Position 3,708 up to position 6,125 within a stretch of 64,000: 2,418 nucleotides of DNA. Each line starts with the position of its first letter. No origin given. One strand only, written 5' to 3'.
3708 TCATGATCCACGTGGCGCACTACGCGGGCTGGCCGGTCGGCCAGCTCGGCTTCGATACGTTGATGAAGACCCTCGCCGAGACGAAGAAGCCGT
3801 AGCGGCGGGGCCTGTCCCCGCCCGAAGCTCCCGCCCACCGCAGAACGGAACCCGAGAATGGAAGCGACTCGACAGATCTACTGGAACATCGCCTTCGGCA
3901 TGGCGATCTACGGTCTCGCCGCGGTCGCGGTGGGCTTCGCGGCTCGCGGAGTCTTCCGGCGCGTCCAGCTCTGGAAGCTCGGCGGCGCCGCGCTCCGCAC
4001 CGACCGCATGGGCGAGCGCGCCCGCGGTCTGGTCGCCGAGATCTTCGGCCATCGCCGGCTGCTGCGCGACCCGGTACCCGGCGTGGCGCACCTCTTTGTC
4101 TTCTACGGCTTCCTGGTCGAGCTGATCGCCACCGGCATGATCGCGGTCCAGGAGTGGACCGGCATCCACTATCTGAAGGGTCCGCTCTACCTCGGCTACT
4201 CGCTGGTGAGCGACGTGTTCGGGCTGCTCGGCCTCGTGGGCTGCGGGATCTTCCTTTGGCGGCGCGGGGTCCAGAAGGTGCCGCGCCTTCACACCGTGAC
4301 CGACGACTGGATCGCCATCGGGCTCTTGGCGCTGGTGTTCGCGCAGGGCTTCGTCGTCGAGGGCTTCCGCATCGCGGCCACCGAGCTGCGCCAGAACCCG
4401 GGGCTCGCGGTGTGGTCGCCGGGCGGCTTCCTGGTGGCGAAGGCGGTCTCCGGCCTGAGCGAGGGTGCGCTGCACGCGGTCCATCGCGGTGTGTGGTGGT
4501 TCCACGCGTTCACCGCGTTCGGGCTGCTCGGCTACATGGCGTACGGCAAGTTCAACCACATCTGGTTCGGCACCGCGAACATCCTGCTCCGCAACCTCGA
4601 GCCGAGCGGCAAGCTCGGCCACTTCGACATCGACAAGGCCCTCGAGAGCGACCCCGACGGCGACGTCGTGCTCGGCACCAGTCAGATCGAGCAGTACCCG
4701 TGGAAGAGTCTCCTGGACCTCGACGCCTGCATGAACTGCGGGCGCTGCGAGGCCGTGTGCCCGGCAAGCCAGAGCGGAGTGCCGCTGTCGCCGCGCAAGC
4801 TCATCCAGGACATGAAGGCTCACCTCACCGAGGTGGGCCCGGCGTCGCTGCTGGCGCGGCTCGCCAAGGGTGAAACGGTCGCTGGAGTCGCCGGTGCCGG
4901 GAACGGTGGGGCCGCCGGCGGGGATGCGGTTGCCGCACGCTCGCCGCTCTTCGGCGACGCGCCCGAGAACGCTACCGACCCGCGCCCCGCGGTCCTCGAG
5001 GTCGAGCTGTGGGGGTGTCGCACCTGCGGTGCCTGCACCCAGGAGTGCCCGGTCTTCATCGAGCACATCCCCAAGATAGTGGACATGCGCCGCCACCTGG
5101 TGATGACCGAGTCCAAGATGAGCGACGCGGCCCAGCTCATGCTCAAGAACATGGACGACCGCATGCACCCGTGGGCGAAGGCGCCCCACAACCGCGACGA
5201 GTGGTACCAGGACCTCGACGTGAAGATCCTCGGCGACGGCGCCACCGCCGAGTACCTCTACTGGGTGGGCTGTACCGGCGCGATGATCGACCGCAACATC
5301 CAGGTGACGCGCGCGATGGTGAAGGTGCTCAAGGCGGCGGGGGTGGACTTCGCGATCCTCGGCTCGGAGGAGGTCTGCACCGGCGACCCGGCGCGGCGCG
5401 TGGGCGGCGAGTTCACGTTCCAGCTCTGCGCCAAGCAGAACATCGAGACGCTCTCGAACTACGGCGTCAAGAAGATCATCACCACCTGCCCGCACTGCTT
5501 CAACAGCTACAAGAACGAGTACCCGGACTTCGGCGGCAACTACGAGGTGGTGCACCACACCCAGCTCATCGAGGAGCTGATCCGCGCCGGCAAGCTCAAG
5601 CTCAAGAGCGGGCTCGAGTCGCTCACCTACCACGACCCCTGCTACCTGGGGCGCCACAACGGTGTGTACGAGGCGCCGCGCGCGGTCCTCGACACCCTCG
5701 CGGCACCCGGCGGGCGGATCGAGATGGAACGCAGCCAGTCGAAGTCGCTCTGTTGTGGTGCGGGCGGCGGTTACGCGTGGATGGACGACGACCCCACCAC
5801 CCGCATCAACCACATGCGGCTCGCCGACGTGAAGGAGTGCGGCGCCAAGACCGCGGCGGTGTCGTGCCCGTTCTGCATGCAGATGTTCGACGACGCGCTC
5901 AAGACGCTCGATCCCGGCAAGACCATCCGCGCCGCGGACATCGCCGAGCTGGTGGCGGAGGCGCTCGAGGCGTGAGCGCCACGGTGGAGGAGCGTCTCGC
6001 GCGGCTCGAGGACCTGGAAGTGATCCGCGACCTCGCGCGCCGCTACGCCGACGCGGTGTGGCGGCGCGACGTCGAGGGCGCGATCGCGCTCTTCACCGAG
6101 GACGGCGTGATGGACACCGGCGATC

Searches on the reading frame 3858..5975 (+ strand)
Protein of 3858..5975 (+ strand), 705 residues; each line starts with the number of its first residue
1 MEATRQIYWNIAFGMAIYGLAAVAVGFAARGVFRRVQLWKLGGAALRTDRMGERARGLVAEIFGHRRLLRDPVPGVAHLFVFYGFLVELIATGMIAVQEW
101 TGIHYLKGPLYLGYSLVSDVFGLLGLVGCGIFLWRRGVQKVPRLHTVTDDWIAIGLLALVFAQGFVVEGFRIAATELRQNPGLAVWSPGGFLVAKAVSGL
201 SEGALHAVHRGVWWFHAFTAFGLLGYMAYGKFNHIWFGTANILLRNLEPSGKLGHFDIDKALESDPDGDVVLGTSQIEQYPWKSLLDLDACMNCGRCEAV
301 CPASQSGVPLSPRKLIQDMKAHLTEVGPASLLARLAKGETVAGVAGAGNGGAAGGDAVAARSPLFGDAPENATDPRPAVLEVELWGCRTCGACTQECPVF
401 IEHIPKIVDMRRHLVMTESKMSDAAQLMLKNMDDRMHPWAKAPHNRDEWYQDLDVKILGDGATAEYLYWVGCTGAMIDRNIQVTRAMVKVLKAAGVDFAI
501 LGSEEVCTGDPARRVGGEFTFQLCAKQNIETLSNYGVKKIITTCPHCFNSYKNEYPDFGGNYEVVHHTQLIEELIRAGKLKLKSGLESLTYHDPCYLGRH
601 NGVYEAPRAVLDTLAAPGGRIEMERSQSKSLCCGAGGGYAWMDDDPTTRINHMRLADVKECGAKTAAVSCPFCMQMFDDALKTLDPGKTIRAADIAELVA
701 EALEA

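Call 8: search_protein_families(library=pfam, proteins=[window:3858-5975:+], max_evalue=0.00001)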
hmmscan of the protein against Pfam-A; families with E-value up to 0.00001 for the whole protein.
window:3858-5975:+ (705 aa): 7 families
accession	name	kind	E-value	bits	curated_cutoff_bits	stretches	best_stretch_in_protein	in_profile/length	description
PF02754.22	CCG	-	1.2e-29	102.6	20.6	2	466-549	1-82/85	Cysteine-rich domain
PF12797.12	Fer4_2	-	1.3e-08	34.6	24.5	0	282-303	1-22/22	4Fe-4S binding domain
PF13187.11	Fer4_9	-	1.1e-07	32.2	27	1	290-398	1-48/52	4Fe-4S dicluster domain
PF13237.11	Fer4_10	-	2.9e-07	30.7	25.5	1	286-398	4-53/53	4Fe-4S dicluster domain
PF12838.12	Fer4_7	-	4.2e-07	30.8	27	0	286-303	33-50/52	4Fe-4S dicluster domain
PF13534.11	Fer4_17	-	3e-06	28.1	22.2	0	288-303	43-58/61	4Fe-4S dicluster domain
PF13183.11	Fer4_8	-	6.3e-06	27.1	27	1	288-400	2-67/68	4Fe-4S dicluster domain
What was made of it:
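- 2147..6394 (+): Right operon of operator 1: P450a (2147-3316), a CMD/AhpD-like protein (3446-3802), a membrane EtfD-like Fe-S oxidoreductase (3858-5975) and SnoaL_4 (5972-6394). Pfam, call 8.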

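Call 58: search_solved_structures(query=window:3858-5975:+, max_evalue=0.00001)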
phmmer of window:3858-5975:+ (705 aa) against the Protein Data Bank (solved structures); distinct sequences matched with E-value up to 0.00001: 5.
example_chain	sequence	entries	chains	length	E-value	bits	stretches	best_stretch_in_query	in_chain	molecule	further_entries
9ojn_A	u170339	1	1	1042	3.1e-110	373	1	20-698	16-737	Iron-sulfur-binding reductase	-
8rvv_B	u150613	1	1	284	5.2e-07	31.8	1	609-679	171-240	H(2):CoB-CoM heterodisulfide,ferredoxin reductase subunit B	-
8rvu_b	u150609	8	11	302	6.5e-07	31.5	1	609-679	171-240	H(2):CoB-CoM heterodisulfide,ferredoxin reductase subunit B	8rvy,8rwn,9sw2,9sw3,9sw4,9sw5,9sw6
7bkb_B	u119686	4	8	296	5.5e-06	28.4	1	598-679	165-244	CoB--CoM heterodisulfide reductase subunit B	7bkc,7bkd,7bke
9sfi_C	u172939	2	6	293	5.8e-06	28.3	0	557-679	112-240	H(2)/formate:CoB-CoM heterodisulfide,ferredoxin reductase subunit B2 | Heterodisulfide reductase subunit B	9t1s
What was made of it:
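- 2147..6394 (+): The EtfD-like protein matches 9ojn_A at E = 3e-110 over residues 20-698 (call 58).
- On EtfD (membrane ETF:quinone oxidoreductase of mycobacteria): The protein matches 9ojn_A ('Iron-sulfur-binding reductase', 1042 aa) at E = 3e-110 over residues 20-698 (call 58).
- Closest known: Mycobacterial cholesterol side-chain module. Same: The EtfD homologue scores 3e-110 (call 58).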

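Call 73: search_protein_families(library=ncbifam, proteins=[window:3858-5975:+], max_evalue=1e-8)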
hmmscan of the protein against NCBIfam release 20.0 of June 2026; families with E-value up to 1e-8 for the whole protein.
window:3858-5975:+ (705 aa): 10 families
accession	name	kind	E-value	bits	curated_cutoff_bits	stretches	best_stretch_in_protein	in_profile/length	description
NF004898.0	PRK06259.1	equivalog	2.8e-42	145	385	1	376-702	177-487/488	fumarate reductase (CoM/CoB) subunit TfrB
NF045670.1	quin_L_LdhH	equivalog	7.7e-31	107.1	800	1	419-699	425-705/706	L-lactate dehydrogenase (quinone) large subunit LdhH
NF008369.0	PRK11168.1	equivalog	5.3e-20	71.7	278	1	447-676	151-380/401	anaerobic glycerol-3-phosphate dehydrogenase subunit C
NF045724.1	ferredox_TmcB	equivalog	6.1e-18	64.6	735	1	383-686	97-413/430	electron transfer complex ferredoxin TmcB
NF045663.1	diclust_near_Sec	equivalog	7.5e-18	64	530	1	386-679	354-620/759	pyridine nucleotide-disulfide oxidoreductase/dicluster-binding protein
NF045796.1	DsrK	equivalog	1.9e-14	53.2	400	1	385-643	118-378/453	sulfate reduction electron transfer complex DsrMKJOP subunit DsrK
NF038018.1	qmoC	equivalog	5e-12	46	300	1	72-175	218-321/360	quinone-interacting membrane-bound oxidoreductase complex subunit QmoC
NF045711.1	sulf_resp_HmcF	equivalog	6.4e-11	41.7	750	1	541-679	280-427/457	sulfate respiration complex iron-sulfur protein HmcF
NF008434.0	PRK11274.1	equivalog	3.3e-10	39.4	333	0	467-670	171-381/409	glycolate oxidase subunit GlcF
TIGR03379.1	glycerol3P_GlpC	equivalog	1e-09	37.7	279.9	0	467-674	165-374/397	anaerobic glycerol-3-phosphate dehydrogenase subunit GlpC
